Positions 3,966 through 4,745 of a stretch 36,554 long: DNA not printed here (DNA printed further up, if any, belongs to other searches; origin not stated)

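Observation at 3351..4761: Repeat-bracketed three-gene cassette: tail-anchored TIR protein, unknown 101-aa protein and PIN nuclease (candidate undescribed defence/toxin module)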

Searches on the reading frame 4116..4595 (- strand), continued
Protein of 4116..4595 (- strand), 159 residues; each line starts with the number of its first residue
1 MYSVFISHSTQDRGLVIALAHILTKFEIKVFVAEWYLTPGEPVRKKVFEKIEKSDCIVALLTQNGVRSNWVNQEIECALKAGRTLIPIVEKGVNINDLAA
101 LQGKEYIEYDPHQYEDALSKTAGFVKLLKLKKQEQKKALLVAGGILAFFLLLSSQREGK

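Call 35: search_solved_structures(query=A3, max_evalue=0.001, show_alignments=3)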
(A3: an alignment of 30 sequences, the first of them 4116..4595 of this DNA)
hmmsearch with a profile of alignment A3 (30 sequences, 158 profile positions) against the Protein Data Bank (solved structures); distinct sequences matched with E-value up to 0.001: 16.
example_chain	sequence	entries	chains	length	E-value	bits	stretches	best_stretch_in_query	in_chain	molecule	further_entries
7uwg_A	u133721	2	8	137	1.1e-08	38.3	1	2-95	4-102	Molecular chaperone Tir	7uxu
8g83_A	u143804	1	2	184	2.7e-08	37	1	3-95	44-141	NAD(+) hydrolase AbTIR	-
9mud_K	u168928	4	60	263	6.4e-08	35.8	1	5-119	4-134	Cat1 (CRISPR associated TIR 1) pentagonal filament | Cat1 (CRISPR associated TIR 1) pentagonal filament assembly | Cat1 (CRISPR-associated TIR 1)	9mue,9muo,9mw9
7uxr_A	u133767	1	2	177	3.4e-07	33.5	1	2-94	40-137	TIR domain protein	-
4om7_A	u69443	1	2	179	7.7e-06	29.1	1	2-81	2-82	Toll-like receptor 6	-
3h16_A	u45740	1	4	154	2.6e-05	27.4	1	4-92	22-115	TIR protein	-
9m0n_A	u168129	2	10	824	3.8e-05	26.8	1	4-82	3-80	Tetratricopeptide repeat protein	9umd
7nt7_A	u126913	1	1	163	0.0001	25.4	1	2-81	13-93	Toll-like receptor 1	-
1fyv_A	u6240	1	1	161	0.00011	25.3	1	2-81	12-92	TOLL-LIKE RECEPTOR 1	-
7nuw_A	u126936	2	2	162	0.00011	25.3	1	2-81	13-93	Toll-like receptor 1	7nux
4lzp_B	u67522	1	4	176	0.00021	24.4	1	3-77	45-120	Putative uncharacterized protein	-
1fyw_A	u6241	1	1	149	0.00034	23.7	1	2-80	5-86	TOLL-LIKE RECEPTOR 2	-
1o77_A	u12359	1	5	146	0.00058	23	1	2-80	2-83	TOLL-LIKE RECEPTOR 2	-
4w8h_A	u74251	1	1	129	0.00069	22.7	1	2-92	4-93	Toll-receptor-related 2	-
4c7m_A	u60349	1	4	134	0.00074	22.6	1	5-77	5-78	Toll/interleukin-1 receptor domain-containing protein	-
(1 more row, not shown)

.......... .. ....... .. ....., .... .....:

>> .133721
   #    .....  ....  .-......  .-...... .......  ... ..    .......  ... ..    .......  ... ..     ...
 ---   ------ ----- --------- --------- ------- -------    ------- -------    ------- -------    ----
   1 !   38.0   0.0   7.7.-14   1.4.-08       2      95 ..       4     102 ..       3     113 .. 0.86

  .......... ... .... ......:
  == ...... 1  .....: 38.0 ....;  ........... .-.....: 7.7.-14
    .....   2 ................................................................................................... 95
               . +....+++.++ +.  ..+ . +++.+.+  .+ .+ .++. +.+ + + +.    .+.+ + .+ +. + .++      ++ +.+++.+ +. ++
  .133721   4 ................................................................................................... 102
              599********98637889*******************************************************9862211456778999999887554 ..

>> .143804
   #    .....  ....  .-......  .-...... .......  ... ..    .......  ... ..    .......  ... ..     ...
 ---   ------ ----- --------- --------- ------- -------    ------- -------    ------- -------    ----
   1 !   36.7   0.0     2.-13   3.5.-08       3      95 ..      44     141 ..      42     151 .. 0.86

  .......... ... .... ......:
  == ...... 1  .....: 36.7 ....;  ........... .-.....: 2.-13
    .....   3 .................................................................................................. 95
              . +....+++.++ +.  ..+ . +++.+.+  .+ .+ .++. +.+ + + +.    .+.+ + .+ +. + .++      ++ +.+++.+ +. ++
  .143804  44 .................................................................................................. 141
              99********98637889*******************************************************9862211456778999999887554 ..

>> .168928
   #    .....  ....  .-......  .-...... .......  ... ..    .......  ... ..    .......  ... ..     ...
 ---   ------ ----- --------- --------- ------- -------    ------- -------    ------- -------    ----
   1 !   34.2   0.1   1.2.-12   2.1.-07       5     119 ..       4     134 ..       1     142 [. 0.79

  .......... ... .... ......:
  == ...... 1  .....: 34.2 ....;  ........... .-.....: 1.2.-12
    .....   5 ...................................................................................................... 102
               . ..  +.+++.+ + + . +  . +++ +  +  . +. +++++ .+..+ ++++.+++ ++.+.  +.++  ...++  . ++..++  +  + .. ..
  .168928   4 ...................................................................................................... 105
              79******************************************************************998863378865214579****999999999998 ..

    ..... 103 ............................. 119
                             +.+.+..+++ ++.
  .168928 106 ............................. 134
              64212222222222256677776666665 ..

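Call 52: find_encoding_contigs(protein=P0073, flank=4000, max_places=3)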
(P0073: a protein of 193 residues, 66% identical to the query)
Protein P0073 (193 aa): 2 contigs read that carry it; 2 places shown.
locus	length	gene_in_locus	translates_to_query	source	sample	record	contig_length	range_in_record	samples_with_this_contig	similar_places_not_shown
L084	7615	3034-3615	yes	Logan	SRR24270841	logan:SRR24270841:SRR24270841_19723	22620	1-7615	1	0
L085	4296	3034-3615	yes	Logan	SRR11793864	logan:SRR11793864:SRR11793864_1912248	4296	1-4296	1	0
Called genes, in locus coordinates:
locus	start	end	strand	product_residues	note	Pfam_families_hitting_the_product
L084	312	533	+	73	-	PF18929:DUF5678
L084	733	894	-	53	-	-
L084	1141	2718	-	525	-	PF02310:B12-binding (weak), PF04055:Radical_SAM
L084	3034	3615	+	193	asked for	PF01582:TIR (weak), PF08937:ThsB_TIR (weak), PF13676:TIR_2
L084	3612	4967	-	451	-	PF04055:Radical_SAM, PF13353:Fer4_12, PF13186:SPASM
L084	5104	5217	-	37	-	-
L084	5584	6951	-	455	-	PF04055:Radical_SAM, PF13353:Fer4_12, PF13186:SPASM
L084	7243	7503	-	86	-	-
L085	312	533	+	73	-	PF18929:DUF5678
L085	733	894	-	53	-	-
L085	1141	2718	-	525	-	PF02310:B12-binding (weak), PF04055:Radical_SAM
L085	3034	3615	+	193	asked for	PF01582:TIR (weak), PF08937:ThsB_TIR (weak), PF13676:TIR_2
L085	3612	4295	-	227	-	?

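Call 53: search_protein_families(library=pfam, proteins=[L029:5737-6126:+, L034:4765-5154:+, L032:932-1333:+, L057:5839-6231:+, L058:5758-6135:+, L051:995-1393:+, L026:5856-6893:+, L035:5847-6245:+], max_evalue=0.01)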
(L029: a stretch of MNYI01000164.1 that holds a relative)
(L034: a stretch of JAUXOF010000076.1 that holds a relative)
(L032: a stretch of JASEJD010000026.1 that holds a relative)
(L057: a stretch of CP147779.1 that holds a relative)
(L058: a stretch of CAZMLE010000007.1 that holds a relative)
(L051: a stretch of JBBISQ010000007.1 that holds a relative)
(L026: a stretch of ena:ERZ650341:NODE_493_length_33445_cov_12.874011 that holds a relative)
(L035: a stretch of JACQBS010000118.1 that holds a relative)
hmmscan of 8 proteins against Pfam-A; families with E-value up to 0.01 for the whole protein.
L029:5737-6126:+ (129 aa): 1 family
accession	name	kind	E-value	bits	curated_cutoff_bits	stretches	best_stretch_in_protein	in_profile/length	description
PF01850.27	PIN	-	5.4e-10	40.4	23.6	1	4-123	2-118/120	PIN domain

L034:4765-5154:+ (129 aa): 1 family
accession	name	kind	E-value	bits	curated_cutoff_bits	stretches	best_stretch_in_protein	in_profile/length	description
PF01850.27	PIN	-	1.8e-16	61.2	23.6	1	6-122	2-118/120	PIN domain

L032:932-1333:+ (133 aa): 1 family
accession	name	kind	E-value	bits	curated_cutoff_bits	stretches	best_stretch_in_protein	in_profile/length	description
PF01850.27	PIN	-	7.6e-13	49.6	23.6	1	3-125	1-118/120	PIN domain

L057:5839-6231:+ (130 aa): 1 family
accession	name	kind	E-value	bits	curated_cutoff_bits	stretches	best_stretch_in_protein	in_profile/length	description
PF01850.27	PIN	-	4.2e-14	53.6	23.6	1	4-124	2-117/120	PIN domain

L058:5758-6135:+ (125 aa): 1 family
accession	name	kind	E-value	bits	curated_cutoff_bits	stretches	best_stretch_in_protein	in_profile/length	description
PF01850.27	PIN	-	1.4e-15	58.4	23.6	1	4-120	2-118/120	PIN domain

L051:995-1393:+ (132 aa): 1 family
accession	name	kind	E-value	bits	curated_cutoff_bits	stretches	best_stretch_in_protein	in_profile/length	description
PF01850.27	PIN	-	3e-16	60.5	23.6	1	5-126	1-117/120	PIN domain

L026:5856-6893:+ (345 aa): 6 families
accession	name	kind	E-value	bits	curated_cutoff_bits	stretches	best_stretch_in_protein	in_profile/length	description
PF02661.23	Fic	-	1e-21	78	24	1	102-207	2-93/93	Fic/DOC family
PF13412.12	HTH_24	-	4.7e-06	26.5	21.9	1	286-331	2-47/48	Winged helix-turn-helix DNA-binding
PF08220.18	HTH_DeoR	-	0.00069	19.8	21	1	288-331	1-44/57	DeoR-like helix-turn-helix domain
PF08279.18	HTH_11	-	0.00088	19.5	25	1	288-337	1-53/55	HTH domain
PF12802.13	MarR_2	-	0.0011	19.6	27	1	285-331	3-50/61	MarR family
PF13545.12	HTH_Crp_2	-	0.0086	16.5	27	0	301-336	22-57/70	Crp-like helix-turn-helix domain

L035:5847-6245:+ (132 aa): 2 families
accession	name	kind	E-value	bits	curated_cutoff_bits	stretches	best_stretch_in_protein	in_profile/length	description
PF01850.27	PIN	-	2e-15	57.9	23.6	1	5-126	1-117/120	PIN domain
PF10130.15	PIN_2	-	0.0071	17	22.4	0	95-130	85-122/133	PIN domain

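Call 65: find_related_loci(query=A3, collection=viral_contigs, flank=5000)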
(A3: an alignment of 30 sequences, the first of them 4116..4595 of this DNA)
Query A3 (159 aa) in viral_contigs; peptide patterns used: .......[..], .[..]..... (x = any residue, [..] = any of these).
129 stretches matched a pattern, but none encodes a relative of the query by tblastn (E <= 1e-3).

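Call 70: find_related_loci(query=A6, collection=metagenome_contigs, flank=4000)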
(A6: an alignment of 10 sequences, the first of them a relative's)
Query A6 (94 aa) in metagenome_contigs; peptide patterns used: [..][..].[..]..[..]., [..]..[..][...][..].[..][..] (x = any residue, [..] = any of these).
600 stretches matched a pattern (row limit reached: there are more); 9 encode a relative of the query (tblastn E <= 1e-3); 9 distinct loci.
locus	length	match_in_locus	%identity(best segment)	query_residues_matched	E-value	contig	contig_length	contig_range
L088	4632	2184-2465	78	1-94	5e-49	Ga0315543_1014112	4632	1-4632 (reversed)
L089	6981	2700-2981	73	1-94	4e-46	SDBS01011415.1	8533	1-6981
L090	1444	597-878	71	1-94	9e-45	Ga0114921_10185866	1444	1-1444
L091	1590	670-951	67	1-94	1e-41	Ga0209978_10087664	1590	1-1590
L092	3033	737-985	65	3-85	4e-34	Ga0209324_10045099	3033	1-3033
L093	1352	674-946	58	4-94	7e-34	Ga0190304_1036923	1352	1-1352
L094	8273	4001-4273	58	4-94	2e-33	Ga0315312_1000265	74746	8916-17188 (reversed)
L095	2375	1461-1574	74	57-94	2e-15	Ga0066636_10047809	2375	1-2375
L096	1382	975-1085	78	58-94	2e-14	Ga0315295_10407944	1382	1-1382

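Call 80: predict_structure(alignment_id=A3)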
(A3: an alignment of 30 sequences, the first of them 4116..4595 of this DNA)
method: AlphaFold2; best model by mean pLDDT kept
length: 159 residues; sequences in the alignment: 30
mean_pLDDT: 88.5   pTM: 0.87
mean pLDDT of the five models: 88.5, 87.4, 85.7, 81.5, 78.6
residues with pLDDT >= 90: 87; 70-90: 64; 50-70: 7; < 50: 1
segments of 3 or more residues with pLDDT < 50: none
pLDDT, mean of each block of 10 residues (from residue 1): 92 93 96 77 87 96 83 93 94 83 89 89 88 90 95 70
secondary structure, 60 per line:
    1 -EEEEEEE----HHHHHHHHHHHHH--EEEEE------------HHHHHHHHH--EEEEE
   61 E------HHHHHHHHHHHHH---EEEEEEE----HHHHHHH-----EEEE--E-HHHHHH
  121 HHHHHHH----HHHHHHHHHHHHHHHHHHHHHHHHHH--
elements in order: E2-8 H13-25 E28-32 H45-53 E56-61 H68-80 E84-90 H95-101 E107-110 H115-127 H132-157

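Call 82: search_protein_families(library=pfam, alignment_id=A7, max_evalue=0.00001)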
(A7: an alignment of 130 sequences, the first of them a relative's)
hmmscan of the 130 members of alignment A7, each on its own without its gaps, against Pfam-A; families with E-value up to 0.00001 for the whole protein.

A. member 1, L029:3827-5026:+ (399 aa): 4 families
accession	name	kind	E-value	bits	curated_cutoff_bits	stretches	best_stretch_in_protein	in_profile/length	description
PF06925.17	MGDG_synth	-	1.1e-27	97.6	25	1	34-198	1-169/169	Monogalactosyldiacylglycerol (MGDG) synthase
PF04101.22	Glyco_tran_28_C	-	1.9e-09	38.2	22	1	247-342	29-124/166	Glycosyltransferase family 28 C-terminal domain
PF13439.12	Glyco_transf_4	-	2.1e-07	31.6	28.5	1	99-192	50-160/170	Glycosyltransferase Family 4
PF00534.26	Glycos_transf_1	-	3.5e-06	27.1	26.4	1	209-368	3-169/172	Glycosyl transferases group 1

B. families by the number of members that match (of 130 scanned): 151 families (the first 25 are shown)
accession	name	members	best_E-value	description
PF01012.27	ETF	4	2.1e-49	Electron transfer flavoprotein domain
PF13906.12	AA_permease_C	4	1.7e-18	C-terminus of AA_permease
PF01702.25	TGT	3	7.5e-142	Queuine tRNA-ribosyltransferase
PF00155.27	Aminotran_1_2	3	2.8e-81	Aminotransferase class I and II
PF13520.12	AA_permease_2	3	1.3e-57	Amino acid permease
PF00324.27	AA_permease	3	5.7e-41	Amino acid permease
PF06925.17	MGDG_synth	3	5e-28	Monogalactosyldiacylglycerol (MGDG) synthase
PF03938.19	OmpH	3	6.4e-28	Outer membrane protein (OmpH-like)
PF03330.24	DPBB_1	3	1.3e-26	Lytic transglycolase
PF02384.22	N6_Mtase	3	2e-18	N-6 DNA Methylase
PF07719.23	TPR_2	3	4.5e-13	Tetratricopeptide repeat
PF04101.22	Glyco_tran_28_C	3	2.6e-11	Glycosyltransferase family 28 C-terminal domain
PF13181.12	TPR_8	3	1.5e-08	Tetratricopeptide repeat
PF13439.12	Glyco_transf_4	3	2.1e-07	Glycosyltransferase Family 4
PF07244.20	POTRA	2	1.3e-65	Surface antigen variable number repeat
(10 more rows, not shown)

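Call 83: search_protein_families(library=padloc, alignment_id=A7, max_evalue=0.00001)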
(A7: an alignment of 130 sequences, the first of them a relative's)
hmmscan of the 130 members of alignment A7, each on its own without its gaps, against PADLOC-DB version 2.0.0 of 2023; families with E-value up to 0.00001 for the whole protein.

A. member 1, L029:3827-5026:+ (399 aa): 0 families

B. families by the number of members that match (of 130 scanned): 204 families (the first 25 are shown)
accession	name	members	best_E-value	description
PDLC03630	REase_MTase_IIG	3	1.2e-281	Type IIG restriction enzyme-methyltransferase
PDLC04134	mad2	3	6.9e-19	mads_2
PDLC02807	DpdA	3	1.3e-07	DpdA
PDLC03604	REase_MTase_IIG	2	5.1e-198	Type IIG restriction enzyme-methyltransferase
PDLC03580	REase_II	2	5.1e-187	Type II restriction enzyme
PDLC03610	REase_MTase_IIG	2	6.4e-142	Type IIG restriction enzyme-methyltransferase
PDLC03631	REase_MTase_IIG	2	1.9e-81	Type IIG restriction enzyme-methyltransferase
PDLC03335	MTase_II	2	1.5e-67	Type II methyltransferase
PDLC03612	REase_MTase_IIG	2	2.7e-56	Type IIG restriction enzyme-methyltransferase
PDLC03226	MTase_II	2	5.5e-41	Type II methyltransferase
PDLC03313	MTase_II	2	2.1e-38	Type II methyltransferase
PDLC02529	PglX|PglXI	2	1.2e-33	PglX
PDLC03248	MTase_II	2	1.2e-25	Type II methyltransferase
PDLC03267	MTase_II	2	1.5e-22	Type II methyltransferase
PDLC03348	MTase_II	2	2.3e-22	Type II methyltransferase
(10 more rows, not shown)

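Call 84: fold_search(model_id=the predicted structure, library=pdb)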
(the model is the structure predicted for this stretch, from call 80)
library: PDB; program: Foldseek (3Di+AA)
matches with E <= 10: 1799; with E <= 0.001: 31
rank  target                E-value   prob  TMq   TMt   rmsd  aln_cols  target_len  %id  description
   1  9mue_B                4.7e-05  1.00  0.53  0.35   5.8       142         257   22  Cryo-EM structure of CRISPR-associated cA4 bound Cat1 Pentagonal filament assembly in the presence of NAD (ADPR modell (released 2025-04-16)
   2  7rts                  4.7e-05  1.00  0.49  0.48  10.7       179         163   18  Crystal structure of the TIR domain from the grapevine disease resistance protein RUN1 without the AE interface (released 2021-10-13)
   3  7anw_A                5.0e-05  1.00  0.52  0.15   5.4       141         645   20  hSARM1 NAD+ complex (released 2020-11-11)
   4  7rx1_A                6.1e-05  1.00  0.51  0.47  13.1       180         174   18  Crystal structure of the TIR domain from the grapevine disease resistance protein RUN1 (released 2021-10-13)
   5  5ku7_A                7.7e-05  1.00  0.51  0.48  13.5       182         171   18  Crystal structure of the TIR domain from the Muscadinia rotundifolia disease resistance protein RPV1 (released 2017-02-15)
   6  7s2z_B                1.7e-04  1.00  0.51  0.47  13.1       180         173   18  Crystal structure of the E100A mutant TIR domain from the grapevine disease resistance protein RUN1 bound to NAD (released 2021-10-13)
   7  5ku7_B                2.1e-04  1.00  0.51  0.49  11.2       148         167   22  Crystal structure of the TIR domain from the Muscadinia rotundifolia disease resistance protein RPV1 (released 2017-02-15)
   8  7s2z_A                2.1e-04  1.00  0.50  0.47  12.0       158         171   17  Crystal structure of the E100A mutant TIR domain from the grapevine disease resistance protein RUN1 bound to NAD (released 2021-10-13)
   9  7rx1_B                2.1e-04  1.00  0.50  0.47  12.0       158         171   18  Crystal structure of the TIR domain from the grapevine disease resistance protein RUN1 (released 2021-10-13)
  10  7s2z_C                2.2e-04  1.00  0.50  0.47  12.1       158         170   17  Crystal structure of the E100A mutant TIR domain from the grapevine disease resistance protein RUN1 bound to NAD (released 2021-10-13)
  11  4ohr                  2.3e-04  1.00  0.55  0.56   5.3       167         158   17  Crystal structure of MilB from Streptomyces rimofaciens (released 2014-06-25)
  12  4c6t_D                2.5e-04  1.00  0.51  0.50  12.2       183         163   18  Crystal structure of the RPS4 and RRS1 TIR domain heterodimer (released 2014-05-28)
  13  7dfv_A                2.6e-04  1.00  0.50  0.18  11.0       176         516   15  Cryo-EM structure of plant NLR RPP1 tetramer core part (released 2020-12-16)
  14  3ozi_B                4.3e-04  1.00  0.46  0.44  11.5       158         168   20  Crystal structure of the TIR domain from the flax disease resistance protein L6 (released 2011-04-27)
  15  6zfx_A                4.8e-04  1.00  0.51  0.15   5.5       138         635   20  hSARM1 GraFix-ed (released 2020-11-18)
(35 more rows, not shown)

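Call 91: search_dna_similar(query=window:4116-4595:-, collection=plasmids, mode=protein, max_evalue=0.00001, max_rows=10)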
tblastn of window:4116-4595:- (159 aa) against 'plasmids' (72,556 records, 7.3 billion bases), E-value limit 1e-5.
Records with a match: 3; places in all: 3; records where one place covers at least 80% of the query: 0.
Best place of each record, by identity: <60% 3.
By first word of the organism name: Pseudoalteromonas 1; Pseudomonas 1; Natrinema 1.
By predicted mobility (MOB-suite, as given by PLSDB): non-mobilizable 2; conjugative 1.
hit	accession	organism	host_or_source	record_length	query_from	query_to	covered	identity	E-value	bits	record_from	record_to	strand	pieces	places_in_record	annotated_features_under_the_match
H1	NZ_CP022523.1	Pseudoalteromonas sp. NC201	pure culture,sea water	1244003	3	120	74%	29.3%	6e-6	52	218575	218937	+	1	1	none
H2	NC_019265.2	Pseudomonas savastanoi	olive knot (Olea europaea)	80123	4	117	72%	28.5%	3e-9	62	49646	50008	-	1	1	toll/interleukin-1 receptor domain-containing protein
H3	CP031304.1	Natrinema thermotolerans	Cell culture,Korean salt-fermented food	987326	4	94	57%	29.7%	7e-6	52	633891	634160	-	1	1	TIR domain-containing protein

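Call 92: search_dna_similar(query=L049:1392-1676:+, collection=plasmids, mode=protein, max_evalue=0.001, max_rows=10)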
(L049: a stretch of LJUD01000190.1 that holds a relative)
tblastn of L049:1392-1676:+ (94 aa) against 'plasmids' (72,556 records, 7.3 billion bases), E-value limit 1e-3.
No match.
